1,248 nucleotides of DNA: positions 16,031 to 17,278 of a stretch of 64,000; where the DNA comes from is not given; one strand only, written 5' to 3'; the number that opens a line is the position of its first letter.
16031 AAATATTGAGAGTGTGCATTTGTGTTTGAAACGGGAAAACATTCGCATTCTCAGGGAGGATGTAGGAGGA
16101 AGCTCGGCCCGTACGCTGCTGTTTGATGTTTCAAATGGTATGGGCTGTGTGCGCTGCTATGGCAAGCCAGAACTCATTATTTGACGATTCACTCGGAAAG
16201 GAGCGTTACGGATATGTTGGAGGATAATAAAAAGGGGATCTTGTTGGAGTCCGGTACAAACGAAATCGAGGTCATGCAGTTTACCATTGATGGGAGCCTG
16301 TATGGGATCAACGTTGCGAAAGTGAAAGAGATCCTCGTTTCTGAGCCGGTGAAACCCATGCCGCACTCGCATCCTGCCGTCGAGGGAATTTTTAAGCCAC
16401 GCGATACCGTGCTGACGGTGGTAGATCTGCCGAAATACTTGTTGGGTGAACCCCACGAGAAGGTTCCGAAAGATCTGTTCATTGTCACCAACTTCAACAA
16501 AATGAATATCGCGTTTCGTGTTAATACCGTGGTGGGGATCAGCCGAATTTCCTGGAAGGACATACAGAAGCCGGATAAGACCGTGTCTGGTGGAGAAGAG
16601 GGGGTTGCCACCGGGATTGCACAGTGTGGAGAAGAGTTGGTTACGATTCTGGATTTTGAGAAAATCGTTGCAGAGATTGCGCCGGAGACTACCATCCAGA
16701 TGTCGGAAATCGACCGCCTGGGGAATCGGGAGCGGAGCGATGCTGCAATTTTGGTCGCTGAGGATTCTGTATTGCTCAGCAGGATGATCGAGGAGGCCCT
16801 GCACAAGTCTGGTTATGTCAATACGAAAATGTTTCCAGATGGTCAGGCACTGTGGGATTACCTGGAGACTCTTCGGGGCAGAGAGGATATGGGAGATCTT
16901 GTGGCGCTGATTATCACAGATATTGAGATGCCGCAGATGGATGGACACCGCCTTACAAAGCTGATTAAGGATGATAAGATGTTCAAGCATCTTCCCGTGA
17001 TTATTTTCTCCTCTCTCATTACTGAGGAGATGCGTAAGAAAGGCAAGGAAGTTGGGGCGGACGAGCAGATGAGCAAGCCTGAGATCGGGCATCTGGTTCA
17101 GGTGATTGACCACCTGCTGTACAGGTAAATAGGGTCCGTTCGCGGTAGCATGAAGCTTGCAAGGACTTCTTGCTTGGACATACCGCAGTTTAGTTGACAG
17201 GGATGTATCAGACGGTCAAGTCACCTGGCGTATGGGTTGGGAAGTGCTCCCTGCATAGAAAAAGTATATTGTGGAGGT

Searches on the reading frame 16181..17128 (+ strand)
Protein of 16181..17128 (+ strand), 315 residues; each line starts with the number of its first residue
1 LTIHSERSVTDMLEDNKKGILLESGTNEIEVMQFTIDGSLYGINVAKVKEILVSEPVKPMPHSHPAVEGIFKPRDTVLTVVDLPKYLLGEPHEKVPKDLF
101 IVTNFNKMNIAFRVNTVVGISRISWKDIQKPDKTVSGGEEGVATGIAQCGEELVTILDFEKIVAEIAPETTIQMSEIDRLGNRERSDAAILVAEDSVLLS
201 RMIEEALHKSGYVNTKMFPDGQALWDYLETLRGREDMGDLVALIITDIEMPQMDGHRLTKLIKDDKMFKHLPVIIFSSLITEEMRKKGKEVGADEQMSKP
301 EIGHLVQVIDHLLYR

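Call 14: search_protein_families(library=ncbifam, proteins=[window:16181-17128:+], max_evalue=0.0001)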
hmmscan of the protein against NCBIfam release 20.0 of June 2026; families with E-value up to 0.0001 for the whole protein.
window:16181-17128:+ (315 aa): 34 families (the best 25 are shown)
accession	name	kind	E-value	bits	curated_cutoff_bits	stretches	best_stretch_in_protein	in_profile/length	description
NF008099.0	PRK10841.1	equivalog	3.5e-11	41.6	920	1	150-301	788-927/949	two-component system sensor histidine kinase RcsC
NF007135.0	PRK09581.1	equivalog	5.8e-11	41.9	474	1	241-300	47-106/457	PleD family two-component system response regulator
NF033120.0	vanR_FM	exception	9.6e-10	38.5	460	1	188-301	4-105/231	vancomycin resistance response regulator transcription factor, VanR-F/VanR-M family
NF012023.0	PRK15479.1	equivalog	7.4e-09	35.5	337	1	190-300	3-102/224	transcriptional regulator TctD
NF053854.1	RespRegPhoBBctds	equivalog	3.4e-08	33.1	270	1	190-300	1-101/225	two-component system response regulator PhoB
NF041866.1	EpsW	equivalog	4.6e-08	32.7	200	1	189-300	7-111/131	exopolysaccharide biosynthesis response regulator EpsW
TIGR02154.1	PhoB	equivalog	5e-08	32.5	296.2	1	188-300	3-106/226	phosphate regulon transcriptional regulator PhoB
NF051850.1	RespRegRprY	equivalog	6.5e-08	32.3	370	1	189-313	6-120/234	response regulator transcription factor RprY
NF041734.1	resp_reg_RppA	equivalog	6.6e-08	32.2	250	1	190-300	3-104/229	two-component system response regulator RppA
NF045944.1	ResRegRpaBCyano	equivalog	9.3e-08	31.7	330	1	191-300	1-98/229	response regulator transcription factor RpaB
NF007982.1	PRK10710.1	equivalog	1.7e-07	31.1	380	1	185-300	5-108/235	envelope stress response regulator BaeR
TIGR01818.1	ntrC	equivalog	2.4e-07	29.9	558.6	1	190-307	1-108/463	nitrogen regulation protein NR(I)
NF046022.1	RespRegCpdRBruc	equivalog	1.1e-06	28.7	180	1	188-311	2-115/120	cell cycle two-component system response regulator CpdR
NF007901.0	PRK10610.1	equivalog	1.2e-06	28.7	189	1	189-292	7-102/129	chemotaxis response regulator CheY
NF038297.2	hybrid_HK_HrmK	equivalog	1.2e-06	27.5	725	1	179-300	486-594/607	hybrid histidine kinase/response regulator HrmK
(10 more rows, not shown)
